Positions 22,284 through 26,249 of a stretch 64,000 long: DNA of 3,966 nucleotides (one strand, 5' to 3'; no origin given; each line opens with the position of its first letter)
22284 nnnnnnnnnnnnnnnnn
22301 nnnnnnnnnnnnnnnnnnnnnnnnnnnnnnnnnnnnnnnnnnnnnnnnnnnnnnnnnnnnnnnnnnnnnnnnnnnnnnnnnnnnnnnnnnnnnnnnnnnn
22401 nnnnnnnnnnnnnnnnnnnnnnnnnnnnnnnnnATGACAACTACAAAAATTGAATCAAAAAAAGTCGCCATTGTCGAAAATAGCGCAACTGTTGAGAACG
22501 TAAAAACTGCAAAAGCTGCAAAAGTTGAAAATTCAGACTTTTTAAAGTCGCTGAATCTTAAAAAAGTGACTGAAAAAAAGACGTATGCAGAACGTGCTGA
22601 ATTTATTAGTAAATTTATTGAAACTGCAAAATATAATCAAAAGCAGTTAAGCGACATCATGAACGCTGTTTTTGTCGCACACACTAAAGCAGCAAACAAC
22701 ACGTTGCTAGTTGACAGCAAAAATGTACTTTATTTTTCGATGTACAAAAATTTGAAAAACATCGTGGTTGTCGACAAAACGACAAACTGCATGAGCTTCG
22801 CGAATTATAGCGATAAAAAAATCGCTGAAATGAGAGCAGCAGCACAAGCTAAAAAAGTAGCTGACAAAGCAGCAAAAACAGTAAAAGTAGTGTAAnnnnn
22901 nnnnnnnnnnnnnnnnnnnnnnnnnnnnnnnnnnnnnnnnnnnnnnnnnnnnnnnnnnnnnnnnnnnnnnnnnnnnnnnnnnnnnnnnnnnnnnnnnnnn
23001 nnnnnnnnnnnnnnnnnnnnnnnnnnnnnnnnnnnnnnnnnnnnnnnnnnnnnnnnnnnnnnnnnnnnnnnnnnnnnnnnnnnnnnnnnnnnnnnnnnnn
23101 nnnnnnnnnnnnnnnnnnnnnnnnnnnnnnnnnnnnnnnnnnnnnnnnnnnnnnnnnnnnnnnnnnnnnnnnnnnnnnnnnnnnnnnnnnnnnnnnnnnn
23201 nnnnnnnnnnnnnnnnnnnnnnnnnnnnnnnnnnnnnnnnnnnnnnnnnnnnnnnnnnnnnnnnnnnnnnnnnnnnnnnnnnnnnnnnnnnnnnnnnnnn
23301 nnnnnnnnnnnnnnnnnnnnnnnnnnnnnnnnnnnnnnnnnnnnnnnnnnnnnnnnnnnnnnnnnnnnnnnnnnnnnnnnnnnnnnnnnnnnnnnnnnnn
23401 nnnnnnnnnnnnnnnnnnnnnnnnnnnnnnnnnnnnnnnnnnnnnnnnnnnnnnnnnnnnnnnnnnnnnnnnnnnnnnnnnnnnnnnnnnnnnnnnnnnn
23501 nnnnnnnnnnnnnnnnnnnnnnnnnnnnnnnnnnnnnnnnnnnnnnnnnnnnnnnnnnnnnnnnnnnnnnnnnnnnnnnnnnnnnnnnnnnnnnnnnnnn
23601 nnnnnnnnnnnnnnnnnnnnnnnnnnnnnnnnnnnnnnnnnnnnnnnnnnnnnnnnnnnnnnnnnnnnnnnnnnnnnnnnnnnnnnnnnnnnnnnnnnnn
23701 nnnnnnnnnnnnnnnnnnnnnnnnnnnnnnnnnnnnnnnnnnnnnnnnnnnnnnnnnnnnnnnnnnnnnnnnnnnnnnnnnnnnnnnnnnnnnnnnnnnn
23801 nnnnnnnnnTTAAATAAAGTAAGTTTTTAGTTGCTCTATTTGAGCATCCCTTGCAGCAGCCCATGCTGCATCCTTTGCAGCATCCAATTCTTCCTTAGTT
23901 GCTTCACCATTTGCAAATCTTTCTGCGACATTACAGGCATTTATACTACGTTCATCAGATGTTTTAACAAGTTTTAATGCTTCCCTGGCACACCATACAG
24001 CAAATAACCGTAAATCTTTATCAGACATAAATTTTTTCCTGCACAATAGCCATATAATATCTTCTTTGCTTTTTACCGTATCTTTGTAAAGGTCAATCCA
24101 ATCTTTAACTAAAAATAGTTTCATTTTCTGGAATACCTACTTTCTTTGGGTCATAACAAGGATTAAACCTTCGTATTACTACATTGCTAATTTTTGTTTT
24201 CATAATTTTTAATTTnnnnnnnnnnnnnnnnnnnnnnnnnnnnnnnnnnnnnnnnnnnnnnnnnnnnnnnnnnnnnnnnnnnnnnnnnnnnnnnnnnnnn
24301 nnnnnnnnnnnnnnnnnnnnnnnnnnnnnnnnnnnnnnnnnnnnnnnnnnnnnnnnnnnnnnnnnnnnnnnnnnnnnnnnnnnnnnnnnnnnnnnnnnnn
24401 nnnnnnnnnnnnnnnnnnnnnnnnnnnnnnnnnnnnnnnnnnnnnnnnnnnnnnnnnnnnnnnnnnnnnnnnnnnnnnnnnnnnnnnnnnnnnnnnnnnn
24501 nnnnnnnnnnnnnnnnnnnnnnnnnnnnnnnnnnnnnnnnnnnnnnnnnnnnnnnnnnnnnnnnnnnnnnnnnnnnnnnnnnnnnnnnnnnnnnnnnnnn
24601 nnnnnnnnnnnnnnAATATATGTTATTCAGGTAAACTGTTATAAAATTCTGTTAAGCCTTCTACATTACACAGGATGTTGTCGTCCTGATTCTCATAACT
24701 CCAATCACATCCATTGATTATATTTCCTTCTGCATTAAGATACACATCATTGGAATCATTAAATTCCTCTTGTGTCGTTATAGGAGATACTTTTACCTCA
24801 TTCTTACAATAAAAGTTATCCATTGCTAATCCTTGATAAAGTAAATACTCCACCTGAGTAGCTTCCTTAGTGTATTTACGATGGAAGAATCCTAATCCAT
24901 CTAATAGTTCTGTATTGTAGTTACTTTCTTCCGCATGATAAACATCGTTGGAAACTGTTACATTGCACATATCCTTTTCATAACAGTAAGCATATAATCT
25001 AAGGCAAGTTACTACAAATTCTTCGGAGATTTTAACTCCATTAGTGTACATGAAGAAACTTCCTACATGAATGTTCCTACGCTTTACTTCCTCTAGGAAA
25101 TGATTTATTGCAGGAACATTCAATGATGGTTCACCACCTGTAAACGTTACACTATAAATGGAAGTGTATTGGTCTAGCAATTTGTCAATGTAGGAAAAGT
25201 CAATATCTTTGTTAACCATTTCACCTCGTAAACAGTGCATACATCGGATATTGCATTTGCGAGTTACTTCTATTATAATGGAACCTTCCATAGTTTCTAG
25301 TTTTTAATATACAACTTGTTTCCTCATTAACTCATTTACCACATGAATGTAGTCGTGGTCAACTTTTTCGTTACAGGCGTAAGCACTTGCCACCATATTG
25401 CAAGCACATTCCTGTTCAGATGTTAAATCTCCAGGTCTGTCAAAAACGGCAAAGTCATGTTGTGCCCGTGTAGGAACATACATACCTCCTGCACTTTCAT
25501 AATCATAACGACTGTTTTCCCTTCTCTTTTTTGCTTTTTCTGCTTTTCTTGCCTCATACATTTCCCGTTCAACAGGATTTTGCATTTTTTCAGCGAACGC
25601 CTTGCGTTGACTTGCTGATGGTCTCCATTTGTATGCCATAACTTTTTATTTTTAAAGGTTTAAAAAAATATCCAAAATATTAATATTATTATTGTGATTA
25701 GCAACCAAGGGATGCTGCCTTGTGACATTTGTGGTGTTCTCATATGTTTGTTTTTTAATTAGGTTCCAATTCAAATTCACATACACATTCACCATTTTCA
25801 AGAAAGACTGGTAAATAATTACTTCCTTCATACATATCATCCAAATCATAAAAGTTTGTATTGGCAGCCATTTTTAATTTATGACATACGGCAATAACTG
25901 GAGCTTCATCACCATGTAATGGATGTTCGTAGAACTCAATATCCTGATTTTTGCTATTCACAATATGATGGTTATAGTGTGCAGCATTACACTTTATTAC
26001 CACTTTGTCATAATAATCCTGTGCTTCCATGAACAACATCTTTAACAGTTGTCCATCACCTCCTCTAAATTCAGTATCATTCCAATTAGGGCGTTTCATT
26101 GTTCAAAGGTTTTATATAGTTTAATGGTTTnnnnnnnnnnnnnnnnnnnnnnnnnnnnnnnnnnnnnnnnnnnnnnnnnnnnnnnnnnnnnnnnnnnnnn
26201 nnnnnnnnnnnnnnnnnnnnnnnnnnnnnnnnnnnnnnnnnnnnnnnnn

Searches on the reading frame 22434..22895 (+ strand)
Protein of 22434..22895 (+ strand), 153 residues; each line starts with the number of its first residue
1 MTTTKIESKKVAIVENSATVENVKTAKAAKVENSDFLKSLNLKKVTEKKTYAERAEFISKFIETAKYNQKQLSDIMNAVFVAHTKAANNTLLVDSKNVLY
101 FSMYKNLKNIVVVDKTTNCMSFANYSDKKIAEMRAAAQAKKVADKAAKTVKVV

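Call 14: search_protein_families(library=phrogs, proteins=[window:22434-22895:+])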
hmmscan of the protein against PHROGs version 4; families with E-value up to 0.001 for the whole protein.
window:22434-22895:+ (153 aa): 0 families

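Call 15: search_protein_families(library=pfam, proteins=[window:22434-22895:+])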
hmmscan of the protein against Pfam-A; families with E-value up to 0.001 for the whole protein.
window:22434-22895:+ (153 aa): 0 families

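Call 44: find_homologous_proteins(query=window:22434-22895:+, max_evalue=0.001)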
Query window:22434-22895:+ (153 aa): 2 proteins with E <= 0.001 among 121 candidates.
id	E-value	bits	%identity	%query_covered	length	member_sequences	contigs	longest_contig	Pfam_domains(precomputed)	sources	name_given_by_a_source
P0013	2.2e-83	294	100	100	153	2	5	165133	-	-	-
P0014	1.5e-40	156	71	78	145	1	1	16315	-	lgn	-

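Call 47: search_protein_families(library=pfam, max_evalue=0.1, proteins=[window:22434-22895:+])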
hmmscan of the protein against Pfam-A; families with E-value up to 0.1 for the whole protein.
window:22434-22895:+ (153 aa): 0 families

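Call 66: predict_structure(alignment_id=A1)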
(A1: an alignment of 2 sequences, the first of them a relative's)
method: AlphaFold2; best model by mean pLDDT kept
length: 153 residues; sequences in the alignment: 2
mean_pLDDT: 51.7   pTM: 0.42
mean pLDDT of the five models: 51.7, 42.6, 41.8, 40.8, 39.8
residues with pLDDT >= 90: 0; 70-90: 2; 50-70: 100; < 50: 51
segments of 3 or more residues with pLDDT < 50: 1-31, 84-88, 94-96, 102-107, 149-153
pLDDT, mean of each block of 10 residues (from residue 1): 34 29 36 58 58 62 62 67 49 52 45 56 59 59 54 40
secondary structure, 60 per line:
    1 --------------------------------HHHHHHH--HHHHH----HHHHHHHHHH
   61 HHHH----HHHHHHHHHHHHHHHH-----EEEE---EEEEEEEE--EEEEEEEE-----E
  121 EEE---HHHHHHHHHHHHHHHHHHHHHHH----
elements in order: H33-39 H42-46 H51-64 H69-84 E90-93 E97-104 E107-114 E120-123 H127-149

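Call 70: fold_search(model_id=the predicted structure, library=pdb)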
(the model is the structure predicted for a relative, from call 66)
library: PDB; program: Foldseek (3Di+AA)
matches with E <= 10: 312; with E <= 0.001: 0
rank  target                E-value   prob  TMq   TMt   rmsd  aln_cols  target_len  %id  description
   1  5v8w_A                6.2e-01  0.44  0.27  0.49   7.3        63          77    6  Crystal structure of human Integrator IntS9-IntS11 CTD complex (released 2017-04-12)
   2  5m1u_MODEL_1_A        6.7e-01  0.33  0.24  0.28   7.4        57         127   10  Solution structure of CsgF in DHPC micelles (released 2017-10-11)
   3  7qxw_C                6.7e-01  0.02  0.11  0.05  17.0       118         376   15  Proteasome-ZFAND5 Complex Z+D state (released 2023-02-08)
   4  8ro0_TF               9.8e-01  0.08  0.23  0.08  29.4       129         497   13  Structure of the C. elegans Intron Lariat Spliceosome primed for disassembly (ILS') (released 2024-08-07)
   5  8ro1_TF               1.0e+00  0.04  0.16  0.06  28.8       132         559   11  Structure of the C. elegans Intron Lariat Spliceosome double-primed for disassembly (ILS'') (released 2024-08-07)
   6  6b72_A                1.1e+00  0.06  0.20  0.22   9.6       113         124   10  A novel HIV-1 Nef dimer interface induced by a single octyl-glucoside molecule (released 2018-02-21)
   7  6b72_C                1.1e+00  0.06  0.19  0.22   9.5       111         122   13  A novel HIV-1 Nef dimer interface induced by a single octyl-glucoside molecule (released 2018-02-21)
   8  8xi7_A                1.1e+00  0.06  0.18  0.14  12.1       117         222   16  The Crystal Structure of UCHL1 from Biortus. (released 2024-03-06)
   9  3irt_A                1.1e+00  0.06  0.18  0.14  11.4       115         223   14  Crystal Structure of the I93M Mutant of Ubiquitin Carboxy-terminal Hydrolase L1 (released 2010-06-09)
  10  7x8a_D                1.1e+00  0.06  0.20  0.07  15.7       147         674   13  Cryo-EM structure of a bacterial protein complex (released 2022-11-16)
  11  4hyz_A                1.3e+00  0.04  0.16  0.19  11.4       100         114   12  Crystal structure of a DUF3887 family protein (RUMGNA_01855) from Ruminococcus gnavus ATCC 29149 at 2.25 A resolution (released 2013-01-09)
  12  2yj5_A                1.4e+00  0.04  0.15  0.11  12.1        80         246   10  Conformational changes in the catalytic domain of the CPx-ATPase CopB- B upon nucleotide binding (released 2012-05-30)
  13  8ey4_A                1.4e+00  0.14  0.24  0.37   7.9        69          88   16  Contact-dependent growth inhibition toxin-immunity protein complex from E. coli O32:H37 (released 2023-11-08)
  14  3d8f_A                1.5e+00  0.06  0.18  0.21   9.9       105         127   11  Crystal structure of the human Fe65-PTB1 domain with bound phosphate (trigonal crystal form) (released 2008-06-10)
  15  8ede_A                1.6e+00  0.04  0.18  0.14  12.0       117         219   15  Crystal structure of covalent inhibitor 2-chloro-N'-(N-(4-chlorophenyl)-N-methylglycyl)acetohydrazide bound to Ubiquit (released 2023-09-20)
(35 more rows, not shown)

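Call 84: search_protein_families(library=phrogs, max_evalue=0.1, proteins=[window:22434-22895:+])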
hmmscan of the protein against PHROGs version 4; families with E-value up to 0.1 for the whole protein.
window:22434-22895:+ (153 aa): 2 families
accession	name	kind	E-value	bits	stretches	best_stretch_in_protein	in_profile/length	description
phrog_8803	-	unknown function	0.027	16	1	46-107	2-60/80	-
phrog_21945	-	unknown function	0.064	14.4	0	93-138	5-50/72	-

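Call 85: search_protein_representatives(alignment_id=A1)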
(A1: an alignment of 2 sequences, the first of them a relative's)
Query: 2 sequences, 158 profile positions. Proteins with E-value up to 0.001 (for the whole library): 7; up to 1e-10: 3; up to 1e-30: 1. The best 7 are listed.
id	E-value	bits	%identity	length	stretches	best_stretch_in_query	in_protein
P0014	3.0e-75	267.8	-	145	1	1-158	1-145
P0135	2.3e-24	102.5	-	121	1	42-153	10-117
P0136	1.0e-12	64.6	-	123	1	29-106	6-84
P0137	3.8e-08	49.8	-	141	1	13-126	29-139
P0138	2.0e-07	47.4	-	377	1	45-107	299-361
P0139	4.8e-05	39.7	-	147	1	6-127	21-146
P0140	1.4e-04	38.2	-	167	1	43-128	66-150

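Call 86: search_protein_families(library=pfam, max_evalue=0.01, proteins=[P0135, P0136, P0137, P0138, P0139, P0140])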
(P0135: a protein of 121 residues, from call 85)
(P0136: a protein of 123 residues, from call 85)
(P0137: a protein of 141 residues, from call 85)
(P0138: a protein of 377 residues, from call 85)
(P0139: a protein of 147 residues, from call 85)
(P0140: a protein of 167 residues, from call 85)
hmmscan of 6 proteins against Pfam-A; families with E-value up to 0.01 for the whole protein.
P0135 (121 aa): 0 families

P0136 (123 aa): 0 families

P0137 (141 aa): 1 family
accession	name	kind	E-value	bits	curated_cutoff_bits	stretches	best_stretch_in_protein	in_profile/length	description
PF18135.7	Type_ISP_C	-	0.0092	15.5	25.9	1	22-125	26-126/342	Type ISP C-terminal specificity domain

P0138 (377 aa): 0 families

P0139 (147 aa): 0 families

P0140 (167 aa): 0 families

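Call 89: search_solved_structures(query=A3, max_evalue=10)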
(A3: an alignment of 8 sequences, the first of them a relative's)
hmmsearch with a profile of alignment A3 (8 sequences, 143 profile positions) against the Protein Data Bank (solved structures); distinct sequences matched with E-value up to 10: 4.
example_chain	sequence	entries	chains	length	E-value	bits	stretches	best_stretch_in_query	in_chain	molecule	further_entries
5u9o_A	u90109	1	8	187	0.35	14.2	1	90-124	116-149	Plastid division protein CDP1, chloroplastic,Plastid division protein PDV1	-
6jzn_C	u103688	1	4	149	0.41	14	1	90-123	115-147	Plastid division protein CDP1, chloroplastic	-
6jzf_A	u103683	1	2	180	0.55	13.5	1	90-123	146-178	Plastid division protein CDP1, chloroplastic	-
5u9l_A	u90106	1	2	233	0.84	13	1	90-123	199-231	PARALOG OF ACCUMULATION AND REPLICATION OF CHLOROPLASTS 6 (PARC6)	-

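Call 91: find_encoding_contigs(protein=P0135, flank=5000)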
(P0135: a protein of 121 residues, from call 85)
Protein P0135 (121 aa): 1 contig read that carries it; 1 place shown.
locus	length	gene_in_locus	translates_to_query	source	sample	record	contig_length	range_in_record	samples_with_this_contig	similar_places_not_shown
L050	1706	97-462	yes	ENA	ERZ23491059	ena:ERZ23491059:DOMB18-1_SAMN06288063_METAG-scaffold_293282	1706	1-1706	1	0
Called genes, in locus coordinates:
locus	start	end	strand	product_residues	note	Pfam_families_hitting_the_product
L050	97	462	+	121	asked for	-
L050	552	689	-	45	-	-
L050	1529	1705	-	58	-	?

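Call 92: find_encoding_contigs(protein=P0136, flank=5000)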
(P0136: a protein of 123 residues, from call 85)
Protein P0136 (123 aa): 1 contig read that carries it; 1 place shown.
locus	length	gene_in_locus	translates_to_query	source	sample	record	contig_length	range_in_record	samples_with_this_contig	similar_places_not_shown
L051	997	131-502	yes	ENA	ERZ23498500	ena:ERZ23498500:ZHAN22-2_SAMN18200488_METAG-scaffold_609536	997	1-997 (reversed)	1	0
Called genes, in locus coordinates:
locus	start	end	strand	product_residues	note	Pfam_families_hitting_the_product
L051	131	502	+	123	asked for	-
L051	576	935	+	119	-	-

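Call 95: find_encoding_contigs(protein=P0137, flank=5000)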
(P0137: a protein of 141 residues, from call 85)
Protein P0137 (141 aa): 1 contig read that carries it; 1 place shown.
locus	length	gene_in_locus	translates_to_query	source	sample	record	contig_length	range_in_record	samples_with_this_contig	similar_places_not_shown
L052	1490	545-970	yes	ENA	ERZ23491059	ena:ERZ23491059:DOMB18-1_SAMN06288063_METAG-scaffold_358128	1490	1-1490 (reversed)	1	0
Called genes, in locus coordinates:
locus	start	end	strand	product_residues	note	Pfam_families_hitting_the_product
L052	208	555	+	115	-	-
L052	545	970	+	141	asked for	-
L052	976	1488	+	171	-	?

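Call 96: find_encoding_contigs(protein=P0140, flank=5000)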
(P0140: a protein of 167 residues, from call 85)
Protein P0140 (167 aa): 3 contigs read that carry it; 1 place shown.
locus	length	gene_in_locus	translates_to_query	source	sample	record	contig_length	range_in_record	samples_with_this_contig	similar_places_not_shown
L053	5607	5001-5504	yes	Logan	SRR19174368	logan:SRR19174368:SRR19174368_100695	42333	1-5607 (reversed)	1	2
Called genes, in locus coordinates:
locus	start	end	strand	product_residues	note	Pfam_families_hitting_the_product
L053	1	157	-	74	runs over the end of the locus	-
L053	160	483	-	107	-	-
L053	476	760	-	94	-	-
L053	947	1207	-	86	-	-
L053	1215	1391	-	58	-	-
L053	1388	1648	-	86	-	-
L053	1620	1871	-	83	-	-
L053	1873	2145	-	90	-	PF23978:DUF7303 (faint)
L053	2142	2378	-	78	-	-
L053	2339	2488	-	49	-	-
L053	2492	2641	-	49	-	-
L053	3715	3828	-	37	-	-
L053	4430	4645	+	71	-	-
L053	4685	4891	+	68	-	-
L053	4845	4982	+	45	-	-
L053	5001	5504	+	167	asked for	-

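Call 98: predict_structure(alignment_id=A3)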
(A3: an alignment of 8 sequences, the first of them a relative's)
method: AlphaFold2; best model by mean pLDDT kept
length: 153 residues; sequences in the alignment: 8
mean_pLDDT: 77.1   pTM: 0.66
mean pLDDT of the five models: 77.1, 76.3, 76.1, 75.3, 74.5
residues with pLDDT >= 90: 59; 70-90: 51; 50-70: 11; < 50: 32
segments of 3 or more residues with pLDDT < 50: 1-31
pLDDT, mean of each block of 10 residues (from residue 1): 42 39 43 73 91 90 93 94 92 87 68 91 88 89 83 55
secondary structure, 60 per line:
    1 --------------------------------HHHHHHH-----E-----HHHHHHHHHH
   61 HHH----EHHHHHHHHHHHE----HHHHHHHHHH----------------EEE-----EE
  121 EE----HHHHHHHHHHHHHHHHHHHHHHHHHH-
elements in order: H33-39 H51-63 H69-79 H85-94 E111-113 E119-122 H127-152

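Call 101: fold_search(model_id=the predicted structure, library=pdb)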
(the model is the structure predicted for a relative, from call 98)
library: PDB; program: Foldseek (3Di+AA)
matches with E <= 10: 207; with E <= 0.001: 0
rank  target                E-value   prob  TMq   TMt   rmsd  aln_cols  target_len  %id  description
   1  9bw4_W                1.4e-01  0.77  0.28  0.12  13.9       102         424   10  TXNL1-bound proteasome (released 2025-06-11)
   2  8sro_A                1.7e-01  0.75  0.34  0.52   6.3        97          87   12  FoxP3 tetramer on TTTG repeats (released 2023-10-18)
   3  9efq_B                2.7e-01  0.63  0.28  0.13   9.3        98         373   14  Cryo-EM structure of COP9 signalosome precatalytic state with neddylated cullin-2 (released 2025-12-03)
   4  8amz_P                2.7e-01  0.47  0.25  0.11  13.0        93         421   18  Spinach 19S proteasome (released 2022-08-24)
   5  9mbq_W                3.4e-01  0.41  0.26  0.11  14.6       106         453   10  Substrate-engaged human 26S proteasome bound to midnolin with RPT5 at top of spiral staircase (released 2026-03-25)
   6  9e77_B                3.7e-01  0.41  0.26  0.20  11.3       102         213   14  Cryo-EM structure of CSN-N8 in complex with CSN5i-3 (released 2025-12-03)
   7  9qo1_B                3.7e-01  0.41  0.27  0.12  11.4       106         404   13  Activated 9-subunit COP9 signalosome and neddylated SCF (SKP1-SKP2-CKS1) complex structure (released 2026-02-11)
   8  9d22_F                4.4e-01  0.44  0.34  0.47  11.3       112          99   12  FoxP3 multimers bridge three T4G repeat DNAs (released 2025-10-29)
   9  8sro_C                5.0e-01  0.54  0.34  0.52   4.3        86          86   10  FoxP3 tetramer on TTTG repeats (released 2023-10-18)
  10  8h38_B                5.3e-01  0.44  0.29  0.13  10.2       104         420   12  Cryo-EM Structure of the KBTBD2-CRL3~N8-CSN(mutate) complex (released 2023-10-11)
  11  5ln3_P                5.3e-01  0.35  0.26  0.11  13.8        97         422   10  The human 26S Proteasome at 6.8 Ang. (released 2017-03-22)
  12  9e5z_B                5.6e-01  0.35  0.28  0.21  11.4       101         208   13  Cryo-EM structure of COP9 signalosome (released 2025-12-03)
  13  8usb_W                6.4e-01  0.38  0.27  0.11  13.3        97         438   10  Non-substrate-engaged human 26S proteasome with Nub1/FAT10 bound to Rpn1 (released 2024-11-06)
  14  9d22_B                7.7e-01  0.41  0.33  0.50   5.7        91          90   13  FoxP3 multimers bridge three T4G repeat DNAs (released 2025-10-29)
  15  9d22_D                7.7e-01  0.38  0.33  0.52   5.3        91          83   12  FoxP3 multimers bridge three T4G repeat DNAs (released 2025-10-29)
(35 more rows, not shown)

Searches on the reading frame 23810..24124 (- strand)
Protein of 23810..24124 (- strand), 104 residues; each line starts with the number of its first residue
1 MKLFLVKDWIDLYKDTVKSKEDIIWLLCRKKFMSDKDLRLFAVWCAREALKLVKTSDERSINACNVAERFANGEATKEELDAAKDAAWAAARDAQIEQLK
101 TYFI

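Call 14: search_protein_families(library=phrogs, proteins=[window:23810-24124:-])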
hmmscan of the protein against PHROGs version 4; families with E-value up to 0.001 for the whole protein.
window:23810-24124:- (104 aa): 1 family
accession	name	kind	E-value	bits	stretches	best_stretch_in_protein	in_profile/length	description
phrog_18326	-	unknown function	5.4e-15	56.5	1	21-94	50-120/203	-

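Call 15: search_protein_families(library=pfam, proteins=[window:23810-24124:-])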
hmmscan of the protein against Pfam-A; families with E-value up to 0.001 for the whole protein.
window:23810-24124:- (104 aa): 0 families

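Call 45: find_homologous_proteins(query=window:23810-24124:-, max_evalue=0.001)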
Query window:23810-24124:- (104 aa): 1374 proteins with E <= 0.001 among 1416 candidates; the best 120 are listed.
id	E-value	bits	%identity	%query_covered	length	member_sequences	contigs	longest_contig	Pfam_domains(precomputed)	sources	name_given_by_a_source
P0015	2.4e-43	164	70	94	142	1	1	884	-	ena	-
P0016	2.4e-39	151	71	94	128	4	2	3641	-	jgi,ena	-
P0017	2.7e-39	151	73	72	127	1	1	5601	-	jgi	jgi:hypothetical protein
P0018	3.4e-39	151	71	73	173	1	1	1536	-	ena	-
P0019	4.6e-39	150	71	73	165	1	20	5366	-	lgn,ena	-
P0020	4.7e-39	150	72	72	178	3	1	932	-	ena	-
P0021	8.9e-39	149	53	95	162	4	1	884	-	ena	-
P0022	1.6e-38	149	70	73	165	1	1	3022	-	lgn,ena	-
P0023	2.2e-38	148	64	94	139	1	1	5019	-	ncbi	-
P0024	2.2e-38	148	75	72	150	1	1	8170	-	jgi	jgi:hypothetical protein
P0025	2.2e-38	148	70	95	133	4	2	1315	PF21805.4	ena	-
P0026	4.3e-38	147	71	73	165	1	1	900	-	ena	-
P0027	6.4e-38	147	66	94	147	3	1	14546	-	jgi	-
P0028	8.4e-38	146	100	69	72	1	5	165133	-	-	-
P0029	1.6e-37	145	76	72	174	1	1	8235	-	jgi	jgi:hypothetical protein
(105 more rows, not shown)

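Call 47: search_protein_families(library=pfam, max_evalue=0.1, proteins=[window:23810-24124:-])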
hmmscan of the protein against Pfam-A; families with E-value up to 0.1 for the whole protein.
window:23810-24124:- (104 aa): 1 family
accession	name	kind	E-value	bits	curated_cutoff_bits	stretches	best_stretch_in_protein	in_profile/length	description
PF21805.3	Imm5_like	-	0.001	19.4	25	1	34-97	7-73/129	Imm-5 like putative immunity protein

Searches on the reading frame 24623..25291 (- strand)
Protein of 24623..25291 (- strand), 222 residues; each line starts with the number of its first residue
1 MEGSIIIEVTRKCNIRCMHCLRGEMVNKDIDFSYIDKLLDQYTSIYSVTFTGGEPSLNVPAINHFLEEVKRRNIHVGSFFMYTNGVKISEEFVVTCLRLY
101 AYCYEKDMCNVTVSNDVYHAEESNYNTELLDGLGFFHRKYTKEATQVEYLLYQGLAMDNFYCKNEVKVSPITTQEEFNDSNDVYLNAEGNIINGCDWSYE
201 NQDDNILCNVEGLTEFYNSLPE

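Call 14: search_protein_families(library=phrogs, proteins=[window:24623-25291:-])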
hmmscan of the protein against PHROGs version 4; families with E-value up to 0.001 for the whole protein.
window:24623-25291:- (222 aa): 2 families
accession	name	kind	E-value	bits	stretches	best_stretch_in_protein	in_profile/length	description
phrog_1802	-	other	1.3e-16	61.6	1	4-124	45-172/556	radical SAM domain-containing protein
phrog_16999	-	other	0.00035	21.3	1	4-74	12-85/288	Fe-S oxidoreductase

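Call 15: search_protein_families(library=pfam, proteins=[window:24623-25291:-])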
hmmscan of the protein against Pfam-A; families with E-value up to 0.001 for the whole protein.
window:24623-25291:- (222 aa): 2 families
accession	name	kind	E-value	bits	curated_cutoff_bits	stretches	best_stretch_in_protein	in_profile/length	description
PF04055.27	Radical_SAM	-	1.4e-08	35.5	29.5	1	7-92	1-93/166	Radical SAM superfamily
PF13353.11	Fer4_12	-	4.5e-07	30.7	22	1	10-83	12-90/137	4Fe-4S single cluster domain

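Call 53: find_related_loci(query=window:24623-25291:-, collection=viral_contigs, flank=10000)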
Query window:24623-25291:- (222 aa) in viral_contigs; peptide patterns used: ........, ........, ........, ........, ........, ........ (x = any residue, [..] = any of these).
7 stretches matched a pattern; 3 encode a relative of the query (tblastn E <= 1e-3); 3 distinct loci.
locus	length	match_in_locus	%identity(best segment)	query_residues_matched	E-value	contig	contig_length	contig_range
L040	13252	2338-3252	59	5-213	3e-51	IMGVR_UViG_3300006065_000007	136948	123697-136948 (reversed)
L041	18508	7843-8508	41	1-208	1e-46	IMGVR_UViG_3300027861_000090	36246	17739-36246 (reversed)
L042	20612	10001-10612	39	5-214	1e-45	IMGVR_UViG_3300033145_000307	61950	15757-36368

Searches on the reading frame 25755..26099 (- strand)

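Call 84: search_protein_families(library=phrogs, max_evalue=0.1, proteins=[window:25755-26099:-])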
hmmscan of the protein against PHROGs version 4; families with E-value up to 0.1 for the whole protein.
window:25755-26099:- (114 aa): 1 family
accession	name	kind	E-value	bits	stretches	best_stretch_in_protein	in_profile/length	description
phrog_11770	-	unknown function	1.2e-13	51.8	1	52-99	24-70/73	-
